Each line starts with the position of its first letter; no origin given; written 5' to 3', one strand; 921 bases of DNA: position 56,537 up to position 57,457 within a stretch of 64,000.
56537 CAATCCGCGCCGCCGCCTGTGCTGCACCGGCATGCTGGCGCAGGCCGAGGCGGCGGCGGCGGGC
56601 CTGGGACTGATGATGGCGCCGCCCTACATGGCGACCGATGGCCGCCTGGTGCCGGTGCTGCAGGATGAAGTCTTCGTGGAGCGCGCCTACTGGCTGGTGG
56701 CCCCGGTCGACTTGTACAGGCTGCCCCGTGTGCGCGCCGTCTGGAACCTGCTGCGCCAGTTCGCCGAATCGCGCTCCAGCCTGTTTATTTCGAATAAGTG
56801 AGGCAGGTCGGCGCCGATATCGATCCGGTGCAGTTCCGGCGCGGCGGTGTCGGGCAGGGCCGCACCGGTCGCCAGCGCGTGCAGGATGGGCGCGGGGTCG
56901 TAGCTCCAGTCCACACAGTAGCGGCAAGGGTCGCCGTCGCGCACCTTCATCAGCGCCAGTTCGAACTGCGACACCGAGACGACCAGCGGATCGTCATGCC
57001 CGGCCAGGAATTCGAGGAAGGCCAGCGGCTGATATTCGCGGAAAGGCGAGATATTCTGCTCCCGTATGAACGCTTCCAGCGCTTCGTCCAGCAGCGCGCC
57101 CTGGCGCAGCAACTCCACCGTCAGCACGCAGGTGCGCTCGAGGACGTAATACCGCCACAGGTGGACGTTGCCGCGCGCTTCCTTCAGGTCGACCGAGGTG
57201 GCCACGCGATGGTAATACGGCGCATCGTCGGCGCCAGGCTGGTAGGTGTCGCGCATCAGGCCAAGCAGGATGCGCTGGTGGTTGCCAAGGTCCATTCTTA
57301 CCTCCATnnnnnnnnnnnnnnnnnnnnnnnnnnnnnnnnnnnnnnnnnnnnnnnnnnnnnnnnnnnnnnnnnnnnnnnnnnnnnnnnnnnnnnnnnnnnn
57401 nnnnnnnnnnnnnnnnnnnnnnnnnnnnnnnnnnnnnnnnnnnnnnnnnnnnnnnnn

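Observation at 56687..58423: Compact DUF692/MNIO operon with a DUF2063-like partner and an upstream small Cys protein: candidate new RiPP-type system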

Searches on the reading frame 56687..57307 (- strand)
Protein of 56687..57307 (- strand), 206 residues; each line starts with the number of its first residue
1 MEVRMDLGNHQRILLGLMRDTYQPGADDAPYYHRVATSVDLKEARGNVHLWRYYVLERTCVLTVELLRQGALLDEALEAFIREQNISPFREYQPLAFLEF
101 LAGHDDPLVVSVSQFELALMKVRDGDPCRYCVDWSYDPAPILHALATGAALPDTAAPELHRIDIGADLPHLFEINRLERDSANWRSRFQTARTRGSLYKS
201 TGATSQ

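Call 3: search_protein_families(library=pfam, proteins=[window:56687-57307:-], max_evalue=1)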
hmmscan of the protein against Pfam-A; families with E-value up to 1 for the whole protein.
window:56687-57307:- (206 aa): 0 families

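Call 4: search_protein_families(library=ncbifam, proteins=[window:56687-57307:-], max_evalue=1)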
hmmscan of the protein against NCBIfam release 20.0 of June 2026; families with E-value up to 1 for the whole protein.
window:56687-57307:- (206 aa): 0 families

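Call 9: find_homologous_proteins(query=window:56687-57307:-, max_evalue=0.001)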
Query window:56687-57307:- (206 aa): 167 proteins with E <= 0.001 among 681 candidates; the best 120 are listed.
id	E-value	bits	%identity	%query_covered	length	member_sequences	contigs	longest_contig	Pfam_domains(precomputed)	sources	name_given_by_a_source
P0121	4.1e-133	460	100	98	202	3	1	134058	-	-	-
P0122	3.7e-118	411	88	100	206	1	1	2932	-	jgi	jgi:hypothetical protein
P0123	4.0e-117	408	89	98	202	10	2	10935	-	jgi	jgi:hypothetical protein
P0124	3.6e-116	405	88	98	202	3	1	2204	-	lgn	-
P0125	3.5e-115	401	87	98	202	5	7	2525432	-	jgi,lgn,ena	-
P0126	1.7e-112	393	86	98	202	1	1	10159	-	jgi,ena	-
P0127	4.5e-108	378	83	100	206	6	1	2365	-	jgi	jgi:hypothetical protein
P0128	8.3e-101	354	79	98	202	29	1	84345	-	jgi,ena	-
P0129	1.9e-99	350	79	98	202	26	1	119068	-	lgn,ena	-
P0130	9.1e-99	348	79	98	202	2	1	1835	-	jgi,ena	-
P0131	1.8e-98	347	79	98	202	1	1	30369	-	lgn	-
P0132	8.5e-98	345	77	98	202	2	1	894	-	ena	-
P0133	1.8e-97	343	79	98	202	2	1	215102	-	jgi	-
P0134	1.8e-96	340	78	98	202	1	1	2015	-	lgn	-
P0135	3.6e-96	339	80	93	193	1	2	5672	-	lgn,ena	-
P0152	7.6e-62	227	64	85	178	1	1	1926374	-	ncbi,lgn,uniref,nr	ncbi:hypothetical protein [Massilia sp. CF038]|uniref:hypothetical protein n=1 Tax=Massilia sp. CF03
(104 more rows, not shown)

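Call 18: find_encoding_contigs(protein=P0152, flank=8000, max_places=2)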
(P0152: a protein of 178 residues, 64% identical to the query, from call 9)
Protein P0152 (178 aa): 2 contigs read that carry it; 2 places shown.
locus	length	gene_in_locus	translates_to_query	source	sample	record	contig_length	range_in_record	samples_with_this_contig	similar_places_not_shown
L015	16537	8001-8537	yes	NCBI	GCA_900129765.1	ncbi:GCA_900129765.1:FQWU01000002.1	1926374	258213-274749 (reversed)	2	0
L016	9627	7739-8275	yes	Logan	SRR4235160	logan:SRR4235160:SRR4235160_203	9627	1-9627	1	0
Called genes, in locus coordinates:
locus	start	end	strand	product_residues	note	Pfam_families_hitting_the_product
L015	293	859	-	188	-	PF07606:DUF1569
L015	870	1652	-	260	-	PF00072:Response_reg, PF04397:LytTR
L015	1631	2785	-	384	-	PF06580:His_kinase, PF02518:HATPase_c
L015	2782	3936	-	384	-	PF00144:Beta-lactamase, PF13354:Beta-lactamase2 (faint)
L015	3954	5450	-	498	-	PF03055:RPE65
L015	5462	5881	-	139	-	PF09912:DUF2141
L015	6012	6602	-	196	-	PF02698:DUF218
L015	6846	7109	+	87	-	-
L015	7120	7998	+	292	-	PF05114:MbnB_TglH_ChrH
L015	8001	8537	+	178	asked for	-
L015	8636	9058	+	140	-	-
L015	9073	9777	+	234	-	PF13640:2OG-FeII_Oxy_3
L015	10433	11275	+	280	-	PF01774:UreD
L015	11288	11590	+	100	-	PF00547:Urease_gamma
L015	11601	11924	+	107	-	PF00699:Urease_beta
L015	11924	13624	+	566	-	PF00449:Urease_alpha, PF07969:Amidohydro_3 (faint), PF01979:Amidohydro_1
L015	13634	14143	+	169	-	PF02814:UreE_N, PF05194:UreE_C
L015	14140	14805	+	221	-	PF01730:UreF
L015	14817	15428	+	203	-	PF02492:cobW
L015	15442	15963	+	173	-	PF04955:HupE_UreJ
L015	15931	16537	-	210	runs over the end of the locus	PF01553:Acyltransferase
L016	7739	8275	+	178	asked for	-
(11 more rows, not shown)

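Call 30: search_solved_structures(query=A2, max_evalue=10, show_alignments=2)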
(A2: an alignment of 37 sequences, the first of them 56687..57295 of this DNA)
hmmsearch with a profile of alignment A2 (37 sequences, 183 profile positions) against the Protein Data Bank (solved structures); distinct sequences matched with E-value up to 10: 1.
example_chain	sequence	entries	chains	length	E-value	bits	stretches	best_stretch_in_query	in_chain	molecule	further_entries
5h79_D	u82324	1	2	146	8.1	9.5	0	53-102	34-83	Immunoglobulin G-binding protein A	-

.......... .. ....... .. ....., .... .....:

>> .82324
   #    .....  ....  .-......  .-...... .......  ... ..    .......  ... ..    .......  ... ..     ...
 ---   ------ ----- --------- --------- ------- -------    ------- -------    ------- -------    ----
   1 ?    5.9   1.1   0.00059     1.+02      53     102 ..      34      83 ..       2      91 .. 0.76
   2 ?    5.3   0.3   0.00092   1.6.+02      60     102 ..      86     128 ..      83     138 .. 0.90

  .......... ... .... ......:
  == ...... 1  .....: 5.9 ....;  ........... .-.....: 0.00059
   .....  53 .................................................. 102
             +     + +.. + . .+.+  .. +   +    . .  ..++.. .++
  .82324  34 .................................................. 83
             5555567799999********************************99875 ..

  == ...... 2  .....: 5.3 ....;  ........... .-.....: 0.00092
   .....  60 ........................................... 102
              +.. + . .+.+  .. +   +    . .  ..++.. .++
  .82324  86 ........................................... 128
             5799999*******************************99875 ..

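Call 41: predict_structure(alignment_id=A3)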
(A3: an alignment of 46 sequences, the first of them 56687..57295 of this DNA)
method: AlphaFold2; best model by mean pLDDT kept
length: 202 residues; sequences in the alignment: 46
mean_pLDDT: 86.9   pTM: 0.77
mean pLDDT of the five models: 86.9, 86.2, 86.0, 85.6, 84.0
residues with pLDDT >= 90: 153; 70-90: 19; 50-70: 4; < 50: 26
segments of 3 or more residues with pLDDT < 50: 177-202
pLDDT, mean of each block of 10 residues (from residue 1): 91 92 96 96 94 97 97 94 85 97 97 98 97 95 93 89 97 65 41 37 40
secondary structure, 60 per line:
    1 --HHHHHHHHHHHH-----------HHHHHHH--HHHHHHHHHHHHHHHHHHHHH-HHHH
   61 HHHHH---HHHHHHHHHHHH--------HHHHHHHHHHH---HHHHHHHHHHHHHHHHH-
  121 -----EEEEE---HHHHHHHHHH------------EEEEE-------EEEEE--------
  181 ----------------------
elements in order: H3-14 H26-32 H35-55 H57-65 H69-80 H89-99 H103-119 E126-130 H134-143 E156-160 E168-172

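Call 46: fold_search(model_id=the predicted structure, library=pdb)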
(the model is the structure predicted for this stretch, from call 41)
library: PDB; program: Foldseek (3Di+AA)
matches with E <= 10: 42; with E <= 0.001: 0
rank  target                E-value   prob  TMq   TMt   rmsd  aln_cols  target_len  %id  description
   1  8hci_A                1.2e-02  1.00  0.52  0.42   5.8       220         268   13  Crystal structure of a holoenzyme Fe-free TglHI for Pseudomonas syringae Peptidyl (S) 2-mercaptoglycine biosynthesis (released 2023-08-23)
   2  3dee                  1.3e-01  0.92  0.37  0.37   5.8       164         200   12  CRYSTAL STRUCTURE OF A PUTATIVE REGULATORY PROTEIN INVOLVED IN TRANSCRIPTION (NGO1945) FROM NEISSERIA GONORRHOEAE FA 109 (released 2008-08-05)
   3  7tcr_C                1.4e+00  0.15  0.28  0.29   8.8       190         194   16  Methanobactin biosynthetic protein complex of MbnB and MbnC from Methylosinus trichosporium OB3b at 2.62 Angstrom reso (released 2022-03-23)
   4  9e2g_0S               3.3e+00  0.06  0.16  0.09  12.7       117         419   15  Cryo-EM structure of 48 nm repeat of microtubule doublet from T. brucei flagellum (released 2025-03-12)
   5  9brd_T                4.8e+00  0.05  0.16  0.09  12.4       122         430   20  Synaptic Vesicle V-ATPase with synaptophysin and SidK, State 3 (released 2024-06-26)
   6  3lsj_B                4.8e+00  0.02  0.15  0.15  16.9       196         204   17  Crystal structure of DesT in complex with palmitoyl-CoA (released 2010-08-04)
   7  7anz_D                5.1e+00  0.05  0.16  0.06  13.7       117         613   14  Structure of the Candida albicans gamma-Tubulin Small Complex (released 2020-11-04)
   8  9i8m_F                5.1e+00  0.04  0.16  0.14  12.8       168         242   11  NEDD1-bound native vertebrate gamma-tubulin ring complex from Xenopus laevis, focused reconstruction (released 2025-03-19)
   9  9qvm_D                5.4e+00  0.08  0.21  0.08  12.6       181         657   13  Cryo-EM reconstruction of the NEDD1 anchor protein and CDK5RAP2 bound to the gamma-tubulin ring complex (released 2025-05-21)
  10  4cr2_Q                5.4e+00  0.06  0.22  0.13  11.3       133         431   11  Deep classification of a large cryo-EM dataset defines the conformational landscape of the 26S proteasome (released 2014-04-02)
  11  7nt6_K                5.4e+00  0.04  0.19  0.12  10.8       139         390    9  CryoEM structure of the Nipah virus nucleocapsid spiral clam-shaped assembly (released 2021-07-07)
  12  5e3e_D                5.7e+00  0.08  0.17  0.26   7.5        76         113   12  Crystal structure of CdiA-CT/CdiI complex from Y. kristensenii 33638 (released 2015-11-25)
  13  4db8_D                5.7e+00  0.06  0.17  0.14  11.9       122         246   15  Designed Armadillo-repeat Protein (released 2012-05-16)
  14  5e4v                  5.7e+00  0.06  0.21  0.13  11.4       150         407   12  Crystal structure of measles N0-P complex (released 2016-01-27)
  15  8qzn                  5.7e+00  0.05  0.17  0.11  13.4       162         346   13  DARPin-Armadillo fusion protein with a selected Tyrosin pocket binding to the fused target peptide (released 2024-07-03)
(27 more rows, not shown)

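Call 49: search_protein_families(library=pfam, proteins=[L015:8636-9058:+, L015:9073-9777:+], max_evalue=0.001)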
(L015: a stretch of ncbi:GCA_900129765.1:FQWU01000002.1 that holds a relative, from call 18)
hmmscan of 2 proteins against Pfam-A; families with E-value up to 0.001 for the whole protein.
L015:8636-9058:+ (140 aa): 0 families

L015:9073-9777:+ (234 aa): 1 family
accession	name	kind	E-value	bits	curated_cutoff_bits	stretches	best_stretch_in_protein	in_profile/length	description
PF13640.12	2OG-FeII_Oxy_3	-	1.2e-08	36.2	27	1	131-222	2-97/98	2OG-Fe(II) oxygenase superfamily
